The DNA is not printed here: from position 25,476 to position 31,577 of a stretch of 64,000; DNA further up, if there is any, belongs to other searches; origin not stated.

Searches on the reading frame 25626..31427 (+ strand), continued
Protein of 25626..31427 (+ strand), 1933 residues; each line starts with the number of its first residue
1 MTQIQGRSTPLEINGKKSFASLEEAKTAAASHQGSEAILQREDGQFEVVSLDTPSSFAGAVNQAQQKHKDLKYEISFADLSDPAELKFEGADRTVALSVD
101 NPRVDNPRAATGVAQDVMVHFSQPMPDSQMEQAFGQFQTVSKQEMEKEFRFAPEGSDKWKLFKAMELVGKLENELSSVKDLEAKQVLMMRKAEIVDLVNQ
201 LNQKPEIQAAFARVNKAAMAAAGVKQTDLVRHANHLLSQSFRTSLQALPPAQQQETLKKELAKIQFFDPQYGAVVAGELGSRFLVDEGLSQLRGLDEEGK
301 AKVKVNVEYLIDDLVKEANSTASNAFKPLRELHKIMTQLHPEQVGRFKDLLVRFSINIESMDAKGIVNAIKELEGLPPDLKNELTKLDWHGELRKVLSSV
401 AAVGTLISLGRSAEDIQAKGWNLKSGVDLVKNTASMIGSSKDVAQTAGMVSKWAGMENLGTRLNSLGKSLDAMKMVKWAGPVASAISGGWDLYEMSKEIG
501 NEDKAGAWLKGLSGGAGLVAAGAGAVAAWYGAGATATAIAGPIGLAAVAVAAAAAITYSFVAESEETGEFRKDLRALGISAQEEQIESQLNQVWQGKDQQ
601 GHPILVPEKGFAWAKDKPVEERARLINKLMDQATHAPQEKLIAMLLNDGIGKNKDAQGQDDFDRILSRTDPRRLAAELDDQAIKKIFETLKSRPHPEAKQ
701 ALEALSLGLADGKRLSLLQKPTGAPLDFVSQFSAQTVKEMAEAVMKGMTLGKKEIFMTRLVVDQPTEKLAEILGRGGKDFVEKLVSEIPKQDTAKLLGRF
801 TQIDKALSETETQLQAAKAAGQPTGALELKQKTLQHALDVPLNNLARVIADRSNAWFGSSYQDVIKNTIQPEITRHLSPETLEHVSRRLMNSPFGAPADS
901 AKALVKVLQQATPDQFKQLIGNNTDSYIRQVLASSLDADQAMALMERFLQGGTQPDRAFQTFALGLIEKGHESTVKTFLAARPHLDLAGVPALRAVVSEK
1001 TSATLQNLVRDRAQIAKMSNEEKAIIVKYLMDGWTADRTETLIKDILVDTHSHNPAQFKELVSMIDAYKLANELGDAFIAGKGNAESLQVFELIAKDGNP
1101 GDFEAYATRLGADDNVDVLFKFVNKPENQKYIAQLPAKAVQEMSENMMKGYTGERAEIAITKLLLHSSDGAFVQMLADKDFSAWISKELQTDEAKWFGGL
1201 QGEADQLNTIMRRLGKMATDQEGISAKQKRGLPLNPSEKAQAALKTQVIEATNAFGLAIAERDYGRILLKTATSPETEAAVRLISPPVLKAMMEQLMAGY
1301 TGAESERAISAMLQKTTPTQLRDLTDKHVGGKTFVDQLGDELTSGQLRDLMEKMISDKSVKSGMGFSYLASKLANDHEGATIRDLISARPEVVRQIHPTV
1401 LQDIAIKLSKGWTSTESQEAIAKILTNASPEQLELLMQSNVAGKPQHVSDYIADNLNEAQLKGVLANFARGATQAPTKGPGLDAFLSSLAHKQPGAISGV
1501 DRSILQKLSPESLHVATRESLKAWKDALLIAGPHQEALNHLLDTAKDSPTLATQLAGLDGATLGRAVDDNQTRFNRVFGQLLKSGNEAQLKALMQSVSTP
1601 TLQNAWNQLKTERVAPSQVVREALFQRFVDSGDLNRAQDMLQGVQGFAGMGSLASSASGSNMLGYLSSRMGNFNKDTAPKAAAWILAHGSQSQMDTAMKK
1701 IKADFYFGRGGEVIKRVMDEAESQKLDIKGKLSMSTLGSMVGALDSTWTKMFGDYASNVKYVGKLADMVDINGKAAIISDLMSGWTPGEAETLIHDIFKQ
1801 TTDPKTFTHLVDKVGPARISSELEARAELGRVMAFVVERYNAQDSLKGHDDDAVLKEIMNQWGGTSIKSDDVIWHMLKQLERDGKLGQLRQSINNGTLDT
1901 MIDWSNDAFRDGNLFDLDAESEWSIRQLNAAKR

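Call 19: find_related_loci(query=A1, collection=genome_contigs, flank=10000)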
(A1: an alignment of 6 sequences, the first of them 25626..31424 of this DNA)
Query A1 (1933 aa) in genome_contigs; peptide patterns used: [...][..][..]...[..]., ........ (x = any residue, [..] = any of these).
599 stretches matched a pattern (row limit reached: there are more); 6 encode a relative of the query (tblastn E <= 1e-3); 5 distinct loci.
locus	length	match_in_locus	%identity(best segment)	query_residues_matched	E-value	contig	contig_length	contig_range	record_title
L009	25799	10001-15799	91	1-1933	0e+0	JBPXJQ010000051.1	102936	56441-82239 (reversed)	MAG: Candidatus Blackallbacteria bacterium isolate mt_P12 k141_54580, whole genome shotgun sequence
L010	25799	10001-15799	93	1-1933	0e+0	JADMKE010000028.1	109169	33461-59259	MAG: Candidatus Sericytochromatia bacterium isolate MAG_89 NODE_235_length_109169_cov_18.061165, whole genome shotgun se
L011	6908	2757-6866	90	1-1369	0e+0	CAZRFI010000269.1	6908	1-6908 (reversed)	MAG TPA_asm: uncultured Candidatus Sericytochromatia bacterium isolate binchicken_co266_209 genome assembly, contig: NOD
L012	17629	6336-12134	91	1-1933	0e+0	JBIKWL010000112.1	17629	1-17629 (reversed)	MAG: Candidatus Sericytochromatia bacterium isolate ME2015-09-13_3300035666_group6_bin207 Rohwer_bin1392_scaffold_2789_c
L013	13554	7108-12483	55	122-1933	0e+0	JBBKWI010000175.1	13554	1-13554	MAG: Candidatus Sericytochromatia bacterium isolate metabat_bins.305 k119_990606, whole genome shotgun sequence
